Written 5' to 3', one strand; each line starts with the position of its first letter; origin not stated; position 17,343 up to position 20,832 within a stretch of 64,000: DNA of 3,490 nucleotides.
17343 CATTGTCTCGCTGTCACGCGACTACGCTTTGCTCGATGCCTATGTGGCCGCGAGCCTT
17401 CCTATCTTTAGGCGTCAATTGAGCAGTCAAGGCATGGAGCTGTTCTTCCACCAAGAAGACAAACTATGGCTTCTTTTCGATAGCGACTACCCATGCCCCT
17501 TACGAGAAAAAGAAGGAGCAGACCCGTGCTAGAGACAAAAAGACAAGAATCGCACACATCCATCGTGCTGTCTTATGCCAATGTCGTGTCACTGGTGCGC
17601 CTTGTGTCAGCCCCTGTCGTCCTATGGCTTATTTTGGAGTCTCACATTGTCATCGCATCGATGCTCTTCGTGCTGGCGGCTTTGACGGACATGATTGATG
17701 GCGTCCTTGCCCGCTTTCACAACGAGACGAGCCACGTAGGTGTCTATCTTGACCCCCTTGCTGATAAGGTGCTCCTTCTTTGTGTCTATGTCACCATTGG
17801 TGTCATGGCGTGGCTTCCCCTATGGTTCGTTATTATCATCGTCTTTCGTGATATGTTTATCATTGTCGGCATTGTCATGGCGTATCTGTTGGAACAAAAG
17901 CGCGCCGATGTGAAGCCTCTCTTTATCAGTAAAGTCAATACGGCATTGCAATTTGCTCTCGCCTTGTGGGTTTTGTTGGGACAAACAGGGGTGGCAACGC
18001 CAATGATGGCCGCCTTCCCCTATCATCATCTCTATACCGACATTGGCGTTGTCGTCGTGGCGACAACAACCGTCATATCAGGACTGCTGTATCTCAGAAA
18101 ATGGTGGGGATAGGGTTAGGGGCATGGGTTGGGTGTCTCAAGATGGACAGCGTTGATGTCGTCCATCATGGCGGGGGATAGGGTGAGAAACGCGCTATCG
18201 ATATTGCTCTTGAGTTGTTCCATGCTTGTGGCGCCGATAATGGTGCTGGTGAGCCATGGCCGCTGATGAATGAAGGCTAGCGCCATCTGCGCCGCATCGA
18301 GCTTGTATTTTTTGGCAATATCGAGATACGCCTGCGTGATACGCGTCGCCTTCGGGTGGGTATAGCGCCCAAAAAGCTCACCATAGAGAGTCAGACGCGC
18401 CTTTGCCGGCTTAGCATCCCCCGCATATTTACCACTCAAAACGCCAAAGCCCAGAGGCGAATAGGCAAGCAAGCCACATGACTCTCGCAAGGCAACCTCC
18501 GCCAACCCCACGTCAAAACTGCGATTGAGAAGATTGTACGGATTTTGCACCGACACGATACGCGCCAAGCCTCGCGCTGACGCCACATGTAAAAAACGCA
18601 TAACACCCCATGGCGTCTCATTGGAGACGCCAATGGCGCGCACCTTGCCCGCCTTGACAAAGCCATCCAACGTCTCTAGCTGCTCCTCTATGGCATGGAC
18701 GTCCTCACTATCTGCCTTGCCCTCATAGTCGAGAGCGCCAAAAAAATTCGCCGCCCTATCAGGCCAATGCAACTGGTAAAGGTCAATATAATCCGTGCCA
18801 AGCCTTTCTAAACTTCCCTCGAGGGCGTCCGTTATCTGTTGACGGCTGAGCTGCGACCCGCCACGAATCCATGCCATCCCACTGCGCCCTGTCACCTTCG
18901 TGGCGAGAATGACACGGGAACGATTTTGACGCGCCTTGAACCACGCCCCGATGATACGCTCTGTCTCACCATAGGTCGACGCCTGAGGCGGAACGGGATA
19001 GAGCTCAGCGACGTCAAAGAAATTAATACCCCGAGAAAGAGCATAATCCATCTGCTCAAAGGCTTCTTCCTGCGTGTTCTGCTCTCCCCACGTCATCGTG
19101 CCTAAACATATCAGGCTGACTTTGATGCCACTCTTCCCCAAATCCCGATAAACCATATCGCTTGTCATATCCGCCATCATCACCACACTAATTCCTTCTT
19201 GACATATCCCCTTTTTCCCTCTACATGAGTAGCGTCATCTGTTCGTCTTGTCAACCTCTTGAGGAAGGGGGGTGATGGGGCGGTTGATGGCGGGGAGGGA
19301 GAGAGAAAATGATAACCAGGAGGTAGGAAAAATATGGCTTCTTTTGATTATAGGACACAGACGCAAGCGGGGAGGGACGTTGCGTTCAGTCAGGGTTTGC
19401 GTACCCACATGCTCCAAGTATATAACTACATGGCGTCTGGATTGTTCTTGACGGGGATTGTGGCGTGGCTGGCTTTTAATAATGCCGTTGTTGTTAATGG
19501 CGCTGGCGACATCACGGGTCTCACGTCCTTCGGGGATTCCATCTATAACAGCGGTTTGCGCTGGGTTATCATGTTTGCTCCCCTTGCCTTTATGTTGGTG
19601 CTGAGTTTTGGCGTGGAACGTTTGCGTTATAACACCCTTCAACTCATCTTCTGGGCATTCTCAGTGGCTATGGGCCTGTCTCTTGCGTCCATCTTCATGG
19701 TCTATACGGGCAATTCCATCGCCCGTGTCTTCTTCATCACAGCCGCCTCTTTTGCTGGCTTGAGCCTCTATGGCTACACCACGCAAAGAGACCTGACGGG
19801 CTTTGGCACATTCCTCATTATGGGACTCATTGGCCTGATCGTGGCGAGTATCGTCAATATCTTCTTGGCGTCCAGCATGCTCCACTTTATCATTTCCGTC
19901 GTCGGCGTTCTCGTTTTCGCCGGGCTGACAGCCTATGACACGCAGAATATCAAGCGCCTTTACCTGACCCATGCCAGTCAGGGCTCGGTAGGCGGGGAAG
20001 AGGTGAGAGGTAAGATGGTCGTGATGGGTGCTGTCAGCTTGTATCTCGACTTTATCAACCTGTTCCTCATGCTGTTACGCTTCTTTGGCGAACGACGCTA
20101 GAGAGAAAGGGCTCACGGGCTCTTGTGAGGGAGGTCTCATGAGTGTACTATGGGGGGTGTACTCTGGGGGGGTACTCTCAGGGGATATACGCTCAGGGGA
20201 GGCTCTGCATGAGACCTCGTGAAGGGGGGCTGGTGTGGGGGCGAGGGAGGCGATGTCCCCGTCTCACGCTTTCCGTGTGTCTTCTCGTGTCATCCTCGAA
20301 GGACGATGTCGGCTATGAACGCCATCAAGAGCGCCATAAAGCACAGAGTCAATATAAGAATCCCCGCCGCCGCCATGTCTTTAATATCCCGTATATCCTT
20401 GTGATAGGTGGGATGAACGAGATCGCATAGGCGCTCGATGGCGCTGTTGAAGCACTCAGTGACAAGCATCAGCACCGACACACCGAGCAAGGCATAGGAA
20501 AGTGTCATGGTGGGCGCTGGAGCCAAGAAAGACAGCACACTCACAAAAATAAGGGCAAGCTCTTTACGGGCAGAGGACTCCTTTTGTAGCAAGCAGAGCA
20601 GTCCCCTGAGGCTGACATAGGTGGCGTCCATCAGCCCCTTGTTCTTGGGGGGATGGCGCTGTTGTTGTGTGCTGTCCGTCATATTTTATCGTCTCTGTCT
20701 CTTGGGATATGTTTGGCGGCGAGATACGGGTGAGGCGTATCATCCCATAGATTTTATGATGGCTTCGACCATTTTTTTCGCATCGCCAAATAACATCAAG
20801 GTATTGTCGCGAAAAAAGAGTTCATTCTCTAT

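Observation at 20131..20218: G-tract tandem-repeat element enclosed by an 11 bp inverted repeat between convergent BI-1 and dgkA genes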

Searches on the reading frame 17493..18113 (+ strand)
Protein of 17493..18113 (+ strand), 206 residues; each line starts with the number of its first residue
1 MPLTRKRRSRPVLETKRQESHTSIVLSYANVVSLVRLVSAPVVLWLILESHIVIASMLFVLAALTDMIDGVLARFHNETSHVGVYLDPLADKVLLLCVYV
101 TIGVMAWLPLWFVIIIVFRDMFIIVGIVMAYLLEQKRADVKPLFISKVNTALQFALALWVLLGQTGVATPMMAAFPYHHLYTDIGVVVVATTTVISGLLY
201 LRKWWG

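Call 36: search_protein_families(library=pfam, proteins=[window:17493-18113:+])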
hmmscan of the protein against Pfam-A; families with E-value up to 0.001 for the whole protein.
window:17493-18113:+ (206 aa): 1 family
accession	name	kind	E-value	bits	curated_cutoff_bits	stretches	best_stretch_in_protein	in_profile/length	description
PF01066.26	CDP-OH_P_transf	-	1.5e-27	97.3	22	1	28-173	3-138/152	CDP-alcohol phosphatidyltransferase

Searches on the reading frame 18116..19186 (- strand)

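Call 36: search_protein_families(library=pfam, proteins=[window:18116-19186:-])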
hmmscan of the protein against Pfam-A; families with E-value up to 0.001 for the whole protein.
window:18116-19186:- (356 aa): 1 family
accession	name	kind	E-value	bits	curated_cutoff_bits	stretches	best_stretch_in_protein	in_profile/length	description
PF00248.27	Aldo_ket_red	-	2e-67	227.8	24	1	26-347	2-289/291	Aldo/keto reductase family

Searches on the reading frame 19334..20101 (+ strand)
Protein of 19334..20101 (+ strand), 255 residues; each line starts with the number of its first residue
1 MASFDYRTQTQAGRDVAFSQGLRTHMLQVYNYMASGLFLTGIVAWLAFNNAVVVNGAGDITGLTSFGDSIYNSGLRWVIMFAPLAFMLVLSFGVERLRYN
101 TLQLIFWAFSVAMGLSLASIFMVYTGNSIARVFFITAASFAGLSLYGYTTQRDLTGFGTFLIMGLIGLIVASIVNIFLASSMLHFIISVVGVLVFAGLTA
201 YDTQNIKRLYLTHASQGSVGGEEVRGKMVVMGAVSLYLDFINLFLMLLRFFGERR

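Call 13: find_related_loci(query=window:19334-20098:+, collection=genome_contigs, flank=5000)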
Query window:19334-20098:+ (255 aa) in genome_contigs; peptide patterns used: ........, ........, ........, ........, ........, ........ (x = any residue, [..] = any of these).
600 stretches matched a pattern (row limit reached: there are more); 588 encode a relative of the query (tblastn E <= 1e-3); the best 80 are kept; 80 distinct loci.
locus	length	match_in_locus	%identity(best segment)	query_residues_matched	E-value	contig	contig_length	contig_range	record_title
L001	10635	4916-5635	61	10-255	9e-95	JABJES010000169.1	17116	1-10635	MAG: Rhodospirillaceae bacterium isolate SI074_bin107 k141_855752, whole genome shotgun sequence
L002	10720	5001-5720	62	8-255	5e-94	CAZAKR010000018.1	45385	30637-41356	MAG TPA_asm: uncultured Rhodospirillaceae bacterium isolate SRP200020_co1_310 genome assembly, contig: NODE_1029_length_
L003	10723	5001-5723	62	9-255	4e-89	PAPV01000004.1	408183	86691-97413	MAG: Rhodospirillaceae bacterium isolate SP154 27658, whole genome shotgun sequence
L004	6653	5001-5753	56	1-255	4e-88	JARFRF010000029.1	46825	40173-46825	MAG: Methyloceanibacter sp. isolate MAG_Ve_Sed_43 k141_8044379, whole genome shotgun sequence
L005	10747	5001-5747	59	1-255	1e-87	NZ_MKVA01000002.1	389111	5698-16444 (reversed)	MAG: Devosia sp. 67-54 SCNpilot_cont_1000_bf_scaffold_153, whole genome shotgun sequence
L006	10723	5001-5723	58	1-255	2e-86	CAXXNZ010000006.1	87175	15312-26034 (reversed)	MAG: Devosiaceae bacterium isolate b10298dc-9407-4ce3-ac6d-ff830c28e2da genome assembly, contig: contig_6, whole genome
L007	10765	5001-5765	58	1-255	1e-86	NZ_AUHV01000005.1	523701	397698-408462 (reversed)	Maritalea myrionectae DSM 19524 G549DRAFT_scaffold00004.4_C, whole genome shotgun sequence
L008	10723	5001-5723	58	1-255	2e-86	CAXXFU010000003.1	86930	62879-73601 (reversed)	MAG: Devosiaceae bacterium isolate 65c2d7ec-85e6-4946-89d1-43c5b049ec55 genome assembly, contig: contig_3, whole genome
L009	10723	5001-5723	57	1-255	3e-85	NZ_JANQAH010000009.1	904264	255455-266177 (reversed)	MAG: Devosia sp. isolate 46_gen_cov.3 c225, whole genome shotgun sequence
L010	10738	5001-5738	54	3-255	1e-84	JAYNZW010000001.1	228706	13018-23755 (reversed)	MAG: Pelagibacteraceae bacterium isolate 139556_S158_metabat_bins_2.tsv.146 NODE_13_length_228706_cov_7.053619, whole ge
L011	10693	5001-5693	57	5-255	1e-84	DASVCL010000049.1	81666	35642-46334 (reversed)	MAG TPA_asm: Alphaproteobacteria bacterium isolate SMAG_U2005 k141_1402987, whole genome shotgun sequence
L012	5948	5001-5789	56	1-254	1e-84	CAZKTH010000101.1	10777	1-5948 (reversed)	MAG TPA_asm: uncultured Devosiaceae bacterium isolate binchicken_co150_699 genome assembly, contig: NODE_14890_length_10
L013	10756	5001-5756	53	1-255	6e-84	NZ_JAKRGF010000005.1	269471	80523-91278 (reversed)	Thalassobius sp. Cn5-15 NODE_5_length_269471_cov_57.200079, whole genome shotgun sequence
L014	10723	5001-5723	56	1-255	2e-83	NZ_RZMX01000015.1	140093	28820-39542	Pelagibacterium montanilacus strain CCL18 349, whole genome shotgun sequence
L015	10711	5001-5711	58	6-255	1e-82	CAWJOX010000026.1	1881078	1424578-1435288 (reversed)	MAG: uncultured Alphaproteobacteria bacterium isolate MFD04434.bin.1.171 genome assembly, contig: contig_634, whole geno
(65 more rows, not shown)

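Call 14: find_encoding_contigs(protein=window:19334-20101:+, flank=3000, max_places=10)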
Protein window:19334-20101:+ (255 aa): 3 contigs read that carry it; 3 places shown.
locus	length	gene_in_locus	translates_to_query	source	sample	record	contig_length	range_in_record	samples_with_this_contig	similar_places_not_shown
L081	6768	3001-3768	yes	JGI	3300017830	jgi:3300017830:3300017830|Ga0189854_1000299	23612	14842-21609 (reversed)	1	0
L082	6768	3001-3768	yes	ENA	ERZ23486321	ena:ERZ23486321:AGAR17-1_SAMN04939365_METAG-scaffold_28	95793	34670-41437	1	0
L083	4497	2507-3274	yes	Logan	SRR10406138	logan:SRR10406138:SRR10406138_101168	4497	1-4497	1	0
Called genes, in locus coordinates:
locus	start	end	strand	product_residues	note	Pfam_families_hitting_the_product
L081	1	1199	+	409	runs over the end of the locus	-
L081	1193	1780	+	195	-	PF01066:CDP-OH_P_transf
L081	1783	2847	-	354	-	PF00248:Aldo_ket_red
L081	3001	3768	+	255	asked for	PF01027:Bax1-I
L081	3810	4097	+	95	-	-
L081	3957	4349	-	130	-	PF01219:DAGK_prokar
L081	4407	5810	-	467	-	PF02233:PNTB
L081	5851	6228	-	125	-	PF12769:PNTB_4TM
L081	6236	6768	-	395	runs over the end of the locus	PF05222:AlaDh_PNT_N, PF01262:AlaDh_PNT_C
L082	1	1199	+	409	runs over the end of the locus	-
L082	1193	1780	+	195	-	PF01066:CDP-OH_P_transf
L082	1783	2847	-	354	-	PF00248:Aldo_ket_red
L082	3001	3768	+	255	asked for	PF01027:Bax1-I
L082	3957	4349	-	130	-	PF01219:DAGK_prokar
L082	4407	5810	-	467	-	PF02233:PNTB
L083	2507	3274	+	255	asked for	PF01027:Bax1-I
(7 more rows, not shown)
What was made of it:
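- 19334..20101 (+): BI-1/YccA-family membrane protein gene. The element lies in its 3' flank. Pfam Bax1-I on the called gene (call 14).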

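Call 17: find_homologous_proteins(query=window:19334-20098:+, max_evalue=1e-40)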
Query window:19334-20098:+ (255 aa): 7985 proteins with E <= 1e-40 among 8000 candidates; the best 120 are listed.
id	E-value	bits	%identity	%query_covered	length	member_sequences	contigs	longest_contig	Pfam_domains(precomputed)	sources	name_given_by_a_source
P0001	7.0e-155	532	100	100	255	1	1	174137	PF01027.27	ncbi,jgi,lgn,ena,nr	ncbi:MAG: Bax inhibitor-1/YccA family protein [Alphaproteobacteria bacterium GM7ARS4]|nr:Bax inhibit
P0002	7.6e-94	332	64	100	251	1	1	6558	PF01027.27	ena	-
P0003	9.1e-94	332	64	100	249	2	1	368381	PF01027.27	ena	-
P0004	1.5e-90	321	63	100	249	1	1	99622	PF01027.27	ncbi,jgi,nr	ncbi:MAG: Bax inhibitor-1/YccA family protein [Alphaproteobacteria bacterium GM202ARS2]|nr:Bax inhib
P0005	6.0e-88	313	-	-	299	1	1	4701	PF01027.27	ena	-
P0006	9.2e-88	312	62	97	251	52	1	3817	PF01027.27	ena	-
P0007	1.6e-86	308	-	-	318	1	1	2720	PF01027.27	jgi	jgi:hypothetical protein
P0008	2.5e-86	307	59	100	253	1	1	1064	PF01027.27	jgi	jgi:uncharacterized protein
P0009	1.7e-85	305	60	98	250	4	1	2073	PF01027.27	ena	-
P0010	1.8e-85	304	61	99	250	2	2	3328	PF01027.27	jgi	-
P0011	1.9e-85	304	60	98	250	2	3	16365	PF01027.27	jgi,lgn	-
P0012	3.5e-85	304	60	98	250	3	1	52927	PF01027.27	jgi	jgi:FtsH-binding integral membrane protein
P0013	4.0e-85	303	59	99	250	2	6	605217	PF01027.27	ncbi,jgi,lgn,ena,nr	ncbi:MAG: Bax inhibitor-1/YccA family protein [Rhodospirillaceae bacterium]|jgi:hypothetical protein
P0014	4.3e-85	303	60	97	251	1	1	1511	PF01027.27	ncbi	-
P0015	7.8e-85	302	57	98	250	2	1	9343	PF01027.27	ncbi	-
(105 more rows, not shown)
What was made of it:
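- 19334..20101 (+): An identical protein is named Bax inhibitor-1/YccA family, MAG GM7ARS4 (call 17).
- Tried and rejected: The next BI-1 homologue among 5.8 billion proteins is 64% identical (call 17).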

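Call 18: find_encoding_contigs(protein=P0003, flank=4000, max_places=3)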
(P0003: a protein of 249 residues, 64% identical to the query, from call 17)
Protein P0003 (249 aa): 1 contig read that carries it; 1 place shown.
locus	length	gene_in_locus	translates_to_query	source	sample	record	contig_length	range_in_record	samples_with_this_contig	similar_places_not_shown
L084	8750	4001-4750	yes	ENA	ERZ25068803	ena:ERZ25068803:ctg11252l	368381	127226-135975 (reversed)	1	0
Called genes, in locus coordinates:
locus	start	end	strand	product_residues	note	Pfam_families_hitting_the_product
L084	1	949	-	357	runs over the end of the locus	PF00586:AIRS, PF02769:AIRS_C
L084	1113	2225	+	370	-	-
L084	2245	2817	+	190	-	PF01066:CDP-OH_P_transf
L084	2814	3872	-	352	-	PF00248:Aldo_ket_red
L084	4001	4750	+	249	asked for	PF01027:Bax1-I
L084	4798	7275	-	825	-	PF00884:Sulfatase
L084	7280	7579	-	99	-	PF01219:DAGK_prokar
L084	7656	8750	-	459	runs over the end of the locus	PF02233:PNTB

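Call 19: find_encoding_contigs(protein=P0004, flank=4000, max_places=3)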
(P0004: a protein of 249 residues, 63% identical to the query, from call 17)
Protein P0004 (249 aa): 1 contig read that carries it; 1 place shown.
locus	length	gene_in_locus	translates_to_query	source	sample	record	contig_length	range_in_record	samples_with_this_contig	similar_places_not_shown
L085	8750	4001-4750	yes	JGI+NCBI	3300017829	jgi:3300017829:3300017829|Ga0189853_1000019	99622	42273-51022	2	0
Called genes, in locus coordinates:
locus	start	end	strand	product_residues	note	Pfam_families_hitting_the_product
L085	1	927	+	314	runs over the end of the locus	PF01555:N6_N4_Mtase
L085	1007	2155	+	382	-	-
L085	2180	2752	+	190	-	PF01066:CDP-OH_P_transf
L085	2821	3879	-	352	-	PF00248:Aldo_ket_red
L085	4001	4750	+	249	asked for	PF01027:Bax1-I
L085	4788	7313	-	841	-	PF00884:Sulfatase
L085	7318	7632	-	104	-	PF01219:DAGK_prokar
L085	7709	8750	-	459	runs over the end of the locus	PF02233:PNTB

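Call 20: find_encoding_contigs(protein=P0002, flank=4000, max_places=3)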
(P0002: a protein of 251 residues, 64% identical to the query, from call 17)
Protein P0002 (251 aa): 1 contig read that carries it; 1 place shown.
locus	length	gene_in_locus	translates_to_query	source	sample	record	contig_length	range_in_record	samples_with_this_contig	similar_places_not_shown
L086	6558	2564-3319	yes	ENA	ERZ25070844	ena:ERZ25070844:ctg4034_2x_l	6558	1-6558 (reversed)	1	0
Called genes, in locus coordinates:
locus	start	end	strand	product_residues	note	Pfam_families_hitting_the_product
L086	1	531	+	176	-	?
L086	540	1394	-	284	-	PF02086:MethyltransfD12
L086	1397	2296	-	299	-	PF00248:Aldo_ket_red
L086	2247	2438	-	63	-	PF00248:Aldo_ket_red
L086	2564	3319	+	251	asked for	PF01027:Bax1-I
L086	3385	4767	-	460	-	PF02233:PNTB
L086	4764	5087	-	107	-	PF12769:PNTB_4TM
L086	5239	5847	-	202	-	PF01262:AlaDh_PNT_C, PF02826:2-Hacid_dh_C (faint)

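Call 43: find_encoding_contigs(protein=P0003, flank=10000, max_places=1)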
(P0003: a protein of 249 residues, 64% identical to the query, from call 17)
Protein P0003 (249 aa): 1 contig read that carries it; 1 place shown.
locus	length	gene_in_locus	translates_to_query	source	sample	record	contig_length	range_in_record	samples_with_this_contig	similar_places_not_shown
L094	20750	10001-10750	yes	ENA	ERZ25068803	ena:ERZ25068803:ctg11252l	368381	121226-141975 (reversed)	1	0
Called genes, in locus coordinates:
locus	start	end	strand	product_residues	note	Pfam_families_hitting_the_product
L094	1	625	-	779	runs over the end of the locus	PF01804:Penicil_amidase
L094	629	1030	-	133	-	-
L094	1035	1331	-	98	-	PF00403:HMA (weak)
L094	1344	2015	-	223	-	-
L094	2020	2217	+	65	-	-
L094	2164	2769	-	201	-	PF06181:Urate_ox_N (weak)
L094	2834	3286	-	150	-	PF14347:DUF4399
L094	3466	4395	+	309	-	PF07992:Pyr_redox_2, PF13738:Pyr_redox_3, PF01266:DAO (faint), PF00070:Pyr_redox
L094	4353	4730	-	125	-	PF08546:ApbA_C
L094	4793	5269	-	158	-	PF02558:ApbA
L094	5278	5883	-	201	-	PF00551:Formyl_trans_N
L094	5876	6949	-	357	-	PF00586:AIRS, PF02769:AIRS_C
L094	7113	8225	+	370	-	-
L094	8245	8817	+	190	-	PF01066:CDP-OH_P_transf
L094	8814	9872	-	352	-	PF00248:Aldo_ket_red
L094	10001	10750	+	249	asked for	PF01027:Bax1-I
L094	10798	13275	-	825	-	PF00884:Sulfatase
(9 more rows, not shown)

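Call 44: find_encoding_contigs(protein=P0004, flank=10000, max_places=1)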
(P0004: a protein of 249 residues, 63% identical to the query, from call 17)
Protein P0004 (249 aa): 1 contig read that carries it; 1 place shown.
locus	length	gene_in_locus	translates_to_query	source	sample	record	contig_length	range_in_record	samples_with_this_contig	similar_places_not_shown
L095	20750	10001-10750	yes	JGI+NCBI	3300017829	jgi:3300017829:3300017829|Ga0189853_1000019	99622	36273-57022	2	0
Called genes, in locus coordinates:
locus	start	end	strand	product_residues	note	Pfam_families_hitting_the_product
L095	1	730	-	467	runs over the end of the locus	PF00171:Aldedh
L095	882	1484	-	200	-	PF06181:Urate_ox_N (weak)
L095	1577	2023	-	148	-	PF14347:DUF4399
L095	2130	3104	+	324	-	PF00890:FAD_binding_2 (faint), PF01134:GIDA (faint), PF01266:DAO (faint), PF03486:HI0933_like (faint), PF07992:Pyr_redox_2, PF12831:FAD_oxidored (weak), PF13738:Pyr_redox_3, PF00070:Pyr_redox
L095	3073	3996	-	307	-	PF00070:Pyr_redox (faint), PF01210:NAD_Gly3P_dh_N (weak), PF02558:ApbA, PF03807:F420_oxidored (weak), PF08546:ApbA_C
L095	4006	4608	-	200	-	PF00551:Formyl_trans_N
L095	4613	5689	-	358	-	PF00586:AIRS, PF02769:AIRS_C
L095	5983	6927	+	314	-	PF01555:N6_N4_Mtase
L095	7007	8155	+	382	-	-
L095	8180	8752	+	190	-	PF01066:CDP-OH_P_transf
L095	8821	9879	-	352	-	PF00248:Aldo_ket_red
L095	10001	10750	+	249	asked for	PF01027:Bax1-I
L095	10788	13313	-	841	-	PF00884:Sulfatase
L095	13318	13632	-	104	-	PF01219:DAGK_prokar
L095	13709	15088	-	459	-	PF02233:PNTB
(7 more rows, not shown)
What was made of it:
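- Relatives L084 and L085 carry an 825-841-aa PF00884 gene between BI-1 and dgkA in otherwise identical gene order (calls 18, 19, 43, 44).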

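Call 51: search_protein_families(library=ncbifam, proteins=[L084:4798-7275:-, window:19334-20101:+])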
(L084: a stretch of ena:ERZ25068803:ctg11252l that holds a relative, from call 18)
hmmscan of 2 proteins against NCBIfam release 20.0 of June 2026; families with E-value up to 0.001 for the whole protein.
L084:4798-7275:- (825 aa): 17 families
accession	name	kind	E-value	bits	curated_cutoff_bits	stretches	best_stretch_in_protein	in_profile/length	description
NF007933.0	PRK10649.1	subfamily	1e-23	83.8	404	1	219-500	231-501/577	phosphoethanolamine transferase CptA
NF012179.0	CptA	domain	3e-20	72.4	900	1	220-501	220-490/556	phosphoethanolamine transferase CptA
NF028537.1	P_eth_NH2_trans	domain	3.9e-18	65.2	500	1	184-470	188-452/527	phosphoethanolamine--lipid A transferase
NF007160.0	PRK09598.1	equivalog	7.5e-15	54.2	561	1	225-502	224-479/523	phosphoethanolamine--lipid A transferase EptA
NF008619.0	PRK11598.1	equivalog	1.2e-12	47.2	660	1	187-513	202-507/546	phosphoethanolamine transferase EptA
NF008593.0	PRK11560.1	equivalog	6e-10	38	493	2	225-286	248-305/563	kdo(2)-lipid A phosphoethanolamine 7''-transferase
NF012159.0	polymyxin_MCR2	exception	1.1e-08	34.4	1200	1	175-496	186-498/538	MCR-2 family phosphoethanolamine--lipid A transferase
NF033462.1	polymyxin_MCR4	exception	1.5e-08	33.9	1225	1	139-470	149-457/541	MCR-4 family phosphoethanolamine--lipid A transferase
NF000465.1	polymyxin_MCR1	exception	2.5e-08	33.2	1100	1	215-471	227-471/541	MCR-1 family phosphoethanolamine--lipid A transferase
NF033670.1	polymyxin_MCR6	exception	3.3e-08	32.8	1235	1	219-495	230-497/538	MCR-6 family phosphoethanolamine--lipid A transferase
NF033463.1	polymyxin_MCR5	exception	4.1e-08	32.3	1250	1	221-471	236-464/547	MCR-5 family phosphoethanolamine--lipid A transferase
NF047438.1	polymyxin_MCR12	exception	6e-07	28.2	1200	0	425-516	416-512/548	MCR-12 family phosphoethanolamine--lipid A transferase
NF033669.1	polymyxin_MCR8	exception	1.1e-06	27.9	1250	1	212-500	222-497/565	MCR-8 family phosphoethanolamine--lipid A transferase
NF010322.0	PRK13759.1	equivalog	2.8e-06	26.1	481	1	407-498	245-337/486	arylsulfatase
NF033671.1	polymyxin_MCR7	exception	2.7e-05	23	1250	1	200-471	204-454/539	MCR-7 family phosphoethanolamine--lipid A transferase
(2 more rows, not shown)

window:19334-20101:+ (255 aa): 2 families
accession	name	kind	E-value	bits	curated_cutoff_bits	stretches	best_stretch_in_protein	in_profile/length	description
NF045951.1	MAG0110_fam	subfamily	8.2e-11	41.6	98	1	38-252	14-236/237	MAG0110 family membrane protein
NF007765.0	PRK10447.1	equivalog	1.2e-07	31.8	353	1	105-252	78-214/219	FtsH protease modulator YccA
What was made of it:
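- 19334..20101 (+): NCBIfam gives a weak YccA hit (call 51).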

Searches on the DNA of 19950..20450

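Call 16: search_rna_families(source=window, start=19950, end=20450, threshold=evalue, max_evalue=10)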
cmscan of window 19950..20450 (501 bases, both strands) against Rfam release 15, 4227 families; matches with E-value up to 10: 1.
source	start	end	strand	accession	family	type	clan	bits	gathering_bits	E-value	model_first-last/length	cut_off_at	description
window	20191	20203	+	RF01792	eiav_FSE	Cis-reg; frameshift_element;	-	14.3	40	0.87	4-16/35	no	ribosomal frameshift site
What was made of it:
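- On Any Rfam RNA family: Nothing better than 14 bits, E 0.87, was found in 19950-20450 (call 16).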

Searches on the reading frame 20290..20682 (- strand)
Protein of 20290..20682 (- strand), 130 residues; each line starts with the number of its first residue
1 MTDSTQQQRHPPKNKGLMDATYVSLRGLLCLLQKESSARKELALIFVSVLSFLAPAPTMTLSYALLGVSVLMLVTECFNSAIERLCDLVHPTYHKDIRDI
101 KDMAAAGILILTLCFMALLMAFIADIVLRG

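Call 36: search_protein_families(library=pfam, proteins=[window:20290-20682:-])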
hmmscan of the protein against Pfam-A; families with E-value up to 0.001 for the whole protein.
window:20290-20682:- (130 aa): 1 family
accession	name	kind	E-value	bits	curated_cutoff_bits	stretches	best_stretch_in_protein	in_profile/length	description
PF01219.24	DAGK_prokar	-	1.8e-20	73.1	22.3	1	23-120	2-99/102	Prokaryotic diacylglycerol kinase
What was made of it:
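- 20290..20682 (-): dgkA (diacylglycerol kinase), the last gene of the pntA-pntB-dgkA string on the - strand. Pfam DAGK_prokar, E 1.8e-20 (call 36).
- Checked: The 19334-20101 (+) ORF hits Pfam Bax1-I. The 20290-20682 (-) ORF hits Pfam DAGK_prokar (calls 14, 36).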

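Call 51: search_protein_families(library=ncbifam, proteins=[window:20290-20682:-])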
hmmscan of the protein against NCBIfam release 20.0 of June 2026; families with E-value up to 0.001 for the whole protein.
window:20290-20682:- (130 aa): 0 families
